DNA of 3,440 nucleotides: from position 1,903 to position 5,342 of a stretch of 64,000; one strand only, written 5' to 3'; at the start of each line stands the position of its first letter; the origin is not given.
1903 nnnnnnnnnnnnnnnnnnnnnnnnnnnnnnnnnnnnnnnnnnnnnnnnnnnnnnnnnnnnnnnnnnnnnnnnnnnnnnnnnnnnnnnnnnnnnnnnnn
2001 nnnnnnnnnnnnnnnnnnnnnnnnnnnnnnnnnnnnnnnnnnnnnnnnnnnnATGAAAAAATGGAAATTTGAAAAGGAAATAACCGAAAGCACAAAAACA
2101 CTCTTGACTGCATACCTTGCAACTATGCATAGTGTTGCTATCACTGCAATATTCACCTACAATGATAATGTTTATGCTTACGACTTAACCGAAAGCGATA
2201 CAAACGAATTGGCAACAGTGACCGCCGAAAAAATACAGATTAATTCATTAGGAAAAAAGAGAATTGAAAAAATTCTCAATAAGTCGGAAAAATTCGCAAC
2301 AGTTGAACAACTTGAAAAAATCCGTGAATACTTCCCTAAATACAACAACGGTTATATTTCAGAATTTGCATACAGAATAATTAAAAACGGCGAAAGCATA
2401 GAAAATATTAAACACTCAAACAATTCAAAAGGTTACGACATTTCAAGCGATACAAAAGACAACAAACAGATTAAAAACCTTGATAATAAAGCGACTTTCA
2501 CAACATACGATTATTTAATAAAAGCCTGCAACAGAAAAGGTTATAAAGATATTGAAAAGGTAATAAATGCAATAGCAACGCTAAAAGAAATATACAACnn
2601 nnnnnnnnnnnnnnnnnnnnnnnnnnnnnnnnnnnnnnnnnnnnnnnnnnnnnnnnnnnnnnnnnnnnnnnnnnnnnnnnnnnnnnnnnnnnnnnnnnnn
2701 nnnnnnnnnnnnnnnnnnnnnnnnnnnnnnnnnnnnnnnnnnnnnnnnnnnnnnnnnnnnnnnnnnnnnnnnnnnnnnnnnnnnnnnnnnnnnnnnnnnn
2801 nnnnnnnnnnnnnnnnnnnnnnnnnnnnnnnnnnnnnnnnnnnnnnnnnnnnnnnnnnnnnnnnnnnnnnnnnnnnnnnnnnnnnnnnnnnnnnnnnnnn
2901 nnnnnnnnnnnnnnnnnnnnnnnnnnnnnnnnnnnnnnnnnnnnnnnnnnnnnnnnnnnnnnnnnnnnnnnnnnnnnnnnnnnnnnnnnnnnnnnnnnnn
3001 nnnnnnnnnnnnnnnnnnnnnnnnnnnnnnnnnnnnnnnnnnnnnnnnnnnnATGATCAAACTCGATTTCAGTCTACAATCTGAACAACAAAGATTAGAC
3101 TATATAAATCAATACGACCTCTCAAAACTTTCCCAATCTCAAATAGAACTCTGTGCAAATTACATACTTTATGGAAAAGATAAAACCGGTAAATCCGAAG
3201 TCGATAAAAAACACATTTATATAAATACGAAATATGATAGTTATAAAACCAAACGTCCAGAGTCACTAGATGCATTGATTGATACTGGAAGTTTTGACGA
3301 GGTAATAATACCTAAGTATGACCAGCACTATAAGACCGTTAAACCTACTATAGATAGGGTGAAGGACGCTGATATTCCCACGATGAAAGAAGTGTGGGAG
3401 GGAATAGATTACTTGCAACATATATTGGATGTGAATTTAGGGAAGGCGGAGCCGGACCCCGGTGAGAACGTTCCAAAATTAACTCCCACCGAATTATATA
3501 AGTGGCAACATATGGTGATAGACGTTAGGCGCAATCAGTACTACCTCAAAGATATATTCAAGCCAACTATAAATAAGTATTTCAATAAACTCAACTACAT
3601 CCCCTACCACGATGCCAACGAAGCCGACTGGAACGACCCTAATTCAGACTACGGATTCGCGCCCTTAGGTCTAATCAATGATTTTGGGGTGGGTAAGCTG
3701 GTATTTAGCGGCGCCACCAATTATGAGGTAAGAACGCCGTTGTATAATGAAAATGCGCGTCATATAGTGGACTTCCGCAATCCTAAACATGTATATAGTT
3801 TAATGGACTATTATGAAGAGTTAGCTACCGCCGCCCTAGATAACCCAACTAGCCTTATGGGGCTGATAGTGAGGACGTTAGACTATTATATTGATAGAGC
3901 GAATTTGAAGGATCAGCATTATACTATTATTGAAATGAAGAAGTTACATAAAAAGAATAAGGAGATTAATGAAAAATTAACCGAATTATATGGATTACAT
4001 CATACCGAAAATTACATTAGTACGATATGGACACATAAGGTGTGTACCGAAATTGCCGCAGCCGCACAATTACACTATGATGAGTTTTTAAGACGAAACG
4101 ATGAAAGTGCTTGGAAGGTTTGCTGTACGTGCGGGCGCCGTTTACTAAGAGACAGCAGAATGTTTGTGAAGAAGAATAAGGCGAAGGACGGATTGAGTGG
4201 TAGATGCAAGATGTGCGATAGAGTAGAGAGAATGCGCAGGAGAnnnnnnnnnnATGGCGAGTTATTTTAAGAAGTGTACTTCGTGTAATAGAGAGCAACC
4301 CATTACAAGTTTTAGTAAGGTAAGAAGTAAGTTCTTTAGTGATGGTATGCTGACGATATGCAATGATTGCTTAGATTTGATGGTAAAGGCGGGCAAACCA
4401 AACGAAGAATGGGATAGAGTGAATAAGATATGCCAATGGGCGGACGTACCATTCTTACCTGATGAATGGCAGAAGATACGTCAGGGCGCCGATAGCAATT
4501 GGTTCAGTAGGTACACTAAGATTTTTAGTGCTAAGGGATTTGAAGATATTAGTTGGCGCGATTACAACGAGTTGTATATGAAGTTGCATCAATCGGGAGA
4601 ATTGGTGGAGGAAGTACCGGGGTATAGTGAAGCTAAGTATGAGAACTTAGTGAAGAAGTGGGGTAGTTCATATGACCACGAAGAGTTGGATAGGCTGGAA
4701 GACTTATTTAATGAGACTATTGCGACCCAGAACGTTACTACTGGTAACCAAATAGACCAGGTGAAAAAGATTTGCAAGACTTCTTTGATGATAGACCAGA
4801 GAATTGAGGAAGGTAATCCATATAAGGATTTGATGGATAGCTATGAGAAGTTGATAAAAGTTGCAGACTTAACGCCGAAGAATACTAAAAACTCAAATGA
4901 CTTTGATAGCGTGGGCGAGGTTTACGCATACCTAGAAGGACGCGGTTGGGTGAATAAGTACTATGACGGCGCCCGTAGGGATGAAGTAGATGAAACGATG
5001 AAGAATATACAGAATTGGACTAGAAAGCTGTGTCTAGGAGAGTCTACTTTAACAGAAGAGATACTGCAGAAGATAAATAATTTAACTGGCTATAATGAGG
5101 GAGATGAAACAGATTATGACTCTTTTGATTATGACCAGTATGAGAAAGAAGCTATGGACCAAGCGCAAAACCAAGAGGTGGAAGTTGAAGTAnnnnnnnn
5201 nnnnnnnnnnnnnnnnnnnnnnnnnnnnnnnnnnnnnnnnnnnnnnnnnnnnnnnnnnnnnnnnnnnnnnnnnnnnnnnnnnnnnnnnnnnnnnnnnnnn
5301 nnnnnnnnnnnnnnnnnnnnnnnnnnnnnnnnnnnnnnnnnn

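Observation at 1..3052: Left-end 3 kb is about half non-coding and built from repeated promoter/terminator/operator modules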

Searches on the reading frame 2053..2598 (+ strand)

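Call 11: search_protein_families(library=pfam, proteins=[window:2053-2598:+], max_evalue=0.01)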
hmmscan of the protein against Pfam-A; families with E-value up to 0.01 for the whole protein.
window:2053-2598:+ (182 aa): 0 families

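Call 12: search_protein_families(library=phrogs, proteins=[window:2053-2598:+], max_evalue=0.01)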
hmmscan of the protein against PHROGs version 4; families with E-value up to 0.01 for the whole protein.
window:2053-2598:+ (182 aa): 1 family
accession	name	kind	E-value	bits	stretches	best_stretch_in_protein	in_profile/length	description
phrog_17412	-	unknown function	0.0046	18.2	0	163-182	20-39/61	-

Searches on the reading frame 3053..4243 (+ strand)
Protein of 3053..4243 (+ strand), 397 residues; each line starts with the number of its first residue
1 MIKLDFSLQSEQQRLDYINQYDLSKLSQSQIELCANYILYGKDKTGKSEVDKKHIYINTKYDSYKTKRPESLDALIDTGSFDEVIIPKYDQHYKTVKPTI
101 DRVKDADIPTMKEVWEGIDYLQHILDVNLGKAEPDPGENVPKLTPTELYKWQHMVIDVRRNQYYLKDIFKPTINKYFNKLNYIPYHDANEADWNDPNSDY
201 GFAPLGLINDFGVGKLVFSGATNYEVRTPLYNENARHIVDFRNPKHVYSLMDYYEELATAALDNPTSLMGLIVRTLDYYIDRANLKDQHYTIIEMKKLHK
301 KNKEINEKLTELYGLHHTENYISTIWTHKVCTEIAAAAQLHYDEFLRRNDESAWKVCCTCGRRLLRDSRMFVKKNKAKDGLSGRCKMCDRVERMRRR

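Call 11: search_protein_families(library=pfam, proteins=[window:3053-4243:+], max_evalue=0.01)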
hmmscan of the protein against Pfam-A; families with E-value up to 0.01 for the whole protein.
window:3053-4243:+ (397 aa): 0 families

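Call 12: search_protein_families(library=phrogs, proteins=[window:3053-4243:+], max_evalue=0.01)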
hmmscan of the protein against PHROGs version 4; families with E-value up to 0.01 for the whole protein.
window:3053-4243:+ (397 aa): 4 families
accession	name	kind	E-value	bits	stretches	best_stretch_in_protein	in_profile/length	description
phrog_5767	-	transcription regulation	1.9e-18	68.1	2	237-389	242-390/393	sigma factor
phrog_6611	-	unknown function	0.00074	20.7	1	345-392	132-177/180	-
phrog_9133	-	unknown function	0.00086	18.2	1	280-325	963-1011/1259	-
phrog_2255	-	DNA, RNA and nucleotide metabolism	0.0079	16.7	0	321-397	20-93/211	HNH endonuclease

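Call 71: search_solved_structures(query=window:3053-4243:+, max_evalue=1)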
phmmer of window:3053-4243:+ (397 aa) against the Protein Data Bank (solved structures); distinct sequences matched with E-value up to 1: 2.
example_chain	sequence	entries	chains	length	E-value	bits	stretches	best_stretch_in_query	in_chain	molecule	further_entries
5kn9_A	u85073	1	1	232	0.71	12.5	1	83-129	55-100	Adenine DNA glycosylase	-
5kn8_A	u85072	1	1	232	0.85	12.2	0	83-129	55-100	Adenine DNA glycosylase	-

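Call 72: search_protein_families(library=ncbifam, proteins=[window:3053-4243:+], max_evalue=0.01)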
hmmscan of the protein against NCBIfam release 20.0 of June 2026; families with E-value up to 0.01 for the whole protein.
window:3053-4243:+ (397 aa): 0 families

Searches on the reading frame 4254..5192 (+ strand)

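Call 11: search_protein_families(library=pfam, proteins=[window:4254-5192:+], max_evalue=0.01)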
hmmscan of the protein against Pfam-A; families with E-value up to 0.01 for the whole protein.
window:4254-5192:+ (313 aa): 0 families

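Call 12: search_protein_families(library=phrogs, proteins=[window:4254-5192:+], max_evalue=0.01)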
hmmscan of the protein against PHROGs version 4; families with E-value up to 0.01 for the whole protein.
window:4254-5192:+ (313 aa): 2 families
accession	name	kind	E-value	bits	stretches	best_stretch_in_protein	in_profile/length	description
phrog_3314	-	unknown function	4.5e-45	155.3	1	5-274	6-278/286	-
phrog_1035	-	DNA, RNA and nucleotide metabolism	0.004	18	1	3-175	61-190/271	endonuclease VII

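Call 72: search_protein_families(library=ncbifam, proteins=[window:4254-5192:+], max_evalue=0.01)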
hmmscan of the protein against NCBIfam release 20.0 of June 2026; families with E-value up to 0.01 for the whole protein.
window:4254-5192:+ (313 aa): 0 families
